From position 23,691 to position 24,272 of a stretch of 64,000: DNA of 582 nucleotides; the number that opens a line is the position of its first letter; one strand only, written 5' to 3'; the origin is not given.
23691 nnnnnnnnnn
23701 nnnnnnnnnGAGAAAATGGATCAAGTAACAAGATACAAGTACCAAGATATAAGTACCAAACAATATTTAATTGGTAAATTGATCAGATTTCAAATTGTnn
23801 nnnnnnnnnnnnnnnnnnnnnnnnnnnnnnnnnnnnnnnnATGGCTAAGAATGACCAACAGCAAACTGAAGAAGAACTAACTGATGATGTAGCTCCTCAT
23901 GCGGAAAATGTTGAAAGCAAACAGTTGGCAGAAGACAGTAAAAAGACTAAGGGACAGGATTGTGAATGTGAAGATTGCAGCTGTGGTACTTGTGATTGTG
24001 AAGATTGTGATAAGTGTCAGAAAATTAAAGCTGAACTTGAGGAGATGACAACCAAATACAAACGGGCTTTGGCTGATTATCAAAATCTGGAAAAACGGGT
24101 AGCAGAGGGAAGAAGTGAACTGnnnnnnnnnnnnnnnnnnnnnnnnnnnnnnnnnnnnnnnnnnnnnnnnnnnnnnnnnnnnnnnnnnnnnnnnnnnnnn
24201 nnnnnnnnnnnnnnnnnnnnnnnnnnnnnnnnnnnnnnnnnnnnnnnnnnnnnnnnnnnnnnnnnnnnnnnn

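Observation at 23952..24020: GrpE with an 8-cysteine cluster, while the DnaJ homolog has lost its zinc finger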

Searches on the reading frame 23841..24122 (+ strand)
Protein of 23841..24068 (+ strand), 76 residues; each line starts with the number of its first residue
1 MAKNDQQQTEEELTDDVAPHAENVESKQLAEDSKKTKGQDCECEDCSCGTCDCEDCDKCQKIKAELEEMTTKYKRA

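Call 26: search_protein_families(library=pfam, proteins=[window:23841-24068:+], max_evalue=10)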
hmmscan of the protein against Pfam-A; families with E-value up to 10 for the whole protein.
seq(76 aa): 0 families

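Call 49: find_homologous_proteins(query=A3, max_evalue=0.001)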
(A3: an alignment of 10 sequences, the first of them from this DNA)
Query A3 (10 sequences) (94 aa, profile of the alignment): 1670 proteins with E <= 0.001 among 5386 candidates; the best 120 are listed.
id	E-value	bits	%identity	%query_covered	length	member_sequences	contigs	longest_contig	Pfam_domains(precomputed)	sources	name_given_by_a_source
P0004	8.7e-24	101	53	100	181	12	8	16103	PF01025.25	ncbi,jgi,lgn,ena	jgi:molecular chaperone GrpE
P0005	1.8e-23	100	56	100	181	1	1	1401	PF01025.25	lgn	-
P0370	4.9e-22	96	67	100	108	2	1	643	PF01025.25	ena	-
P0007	1.2e-12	66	46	100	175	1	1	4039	PF01025.25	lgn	-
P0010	3.9e-12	64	51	98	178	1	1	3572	PF01025.25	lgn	-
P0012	5.1e-12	64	48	100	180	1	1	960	PF01025.25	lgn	-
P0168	8.9e-11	60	32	64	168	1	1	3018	PF01025.25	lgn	-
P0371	1.1e-10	59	54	51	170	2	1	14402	PF01025.25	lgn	-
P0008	1.2e-10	59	39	100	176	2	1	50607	PF01025.25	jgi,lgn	jgi:molecular chaperone GrpE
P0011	1.3e-10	59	39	100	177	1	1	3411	PF01025.25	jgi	jgi:molecular chaperone GrpE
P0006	1.3e-10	59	39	100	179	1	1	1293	PF01025.25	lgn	-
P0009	1.5e-10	59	46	98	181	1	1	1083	PF01025.25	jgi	jgi:molecular chaperone GrpE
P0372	1.7e-10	59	47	53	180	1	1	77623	PF01025.25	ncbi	-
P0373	3.1e-9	55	51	41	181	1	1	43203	PF01025.25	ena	-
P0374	8.5e-9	53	68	30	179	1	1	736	PF01025.25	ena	-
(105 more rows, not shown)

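Call 62: find_encoding_contigs(protein=P0372, flank=6000, max_places=2)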
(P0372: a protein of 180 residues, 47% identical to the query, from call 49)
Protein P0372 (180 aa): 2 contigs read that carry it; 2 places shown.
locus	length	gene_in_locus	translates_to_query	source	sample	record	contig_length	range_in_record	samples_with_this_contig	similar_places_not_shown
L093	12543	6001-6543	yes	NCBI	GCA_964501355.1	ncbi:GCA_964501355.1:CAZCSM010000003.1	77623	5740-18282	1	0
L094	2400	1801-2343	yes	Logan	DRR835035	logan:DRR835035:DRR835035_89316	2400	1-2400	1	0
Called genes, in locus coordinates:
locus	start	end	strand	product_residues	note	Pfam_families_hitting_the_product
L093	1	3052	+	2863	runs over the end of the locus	PF13385:Laminin_G_3, PF00041:fn3 (faint), PF13385:Laminin_G_3, PF25059:FN3_DSCAM-DSCAML_C (faint), PF16656:Pur_ac_phosph_N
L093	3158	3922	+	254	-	PF02463:SMC_N (faint), PF00005:ABC_tran, PF13304:AAA_21 (faint)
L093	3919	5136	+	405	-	PF12704:MacB_PCD, PF02687:FtsX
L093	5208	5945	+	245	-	PF01628:HrcA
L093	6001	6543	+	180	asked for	PF01025:GrpE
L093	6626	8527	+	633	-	PF00012:HSP70, PF14450:FtsA (faint), PF06723:MreB_Mbl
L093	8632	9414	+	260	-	PF00459:Inositol_P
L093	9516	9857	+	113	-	-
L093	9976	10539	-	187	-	-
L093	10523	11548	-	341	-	-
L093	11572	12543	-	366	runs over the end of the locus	-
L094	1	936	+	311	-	?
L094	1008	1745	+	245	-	PF01628:HrcA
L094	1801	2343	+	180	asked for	PF01025:GrpE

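Call 63: find_encoding_contigs(protein=P0373, flank=6000, max_places=2)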
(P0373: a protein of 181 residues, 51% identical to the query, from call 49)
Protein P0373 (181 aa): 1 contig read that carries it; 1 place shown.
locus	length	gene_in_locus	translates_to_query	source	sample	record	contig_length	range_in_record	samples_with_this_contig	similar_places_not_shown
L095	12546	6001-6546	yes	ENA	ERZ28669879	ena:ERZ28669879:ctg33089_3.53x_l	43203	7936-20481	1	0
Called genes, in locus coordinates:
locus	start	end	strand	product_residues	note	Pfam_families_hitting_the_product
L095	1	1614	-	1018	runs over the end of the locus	PF01370:Epimerase, PF13196:DUF4012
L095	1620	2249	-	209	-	PF11008:DUF2846 (faint), PF08308:PEGA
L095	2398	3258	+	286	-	-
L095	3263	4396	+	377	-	PF00933:Glyco_hydro_3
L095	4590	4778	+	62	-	-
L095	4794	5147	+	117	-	-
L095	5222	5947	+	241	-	PF01628:HrcA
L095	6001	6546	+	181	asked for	PF01025:GrpE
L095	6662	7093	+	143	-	PF00293:NUDIX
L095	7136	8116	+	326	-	PF00012:HSP70, PF06723:MreB_Mbl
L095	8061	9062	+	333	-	PF00012:HSP70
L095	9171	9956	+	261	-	PF00459:Inositol_P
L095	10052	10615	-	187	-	-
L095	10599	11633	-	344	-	-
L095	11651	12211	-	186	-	-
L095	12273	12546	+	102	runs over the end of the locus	-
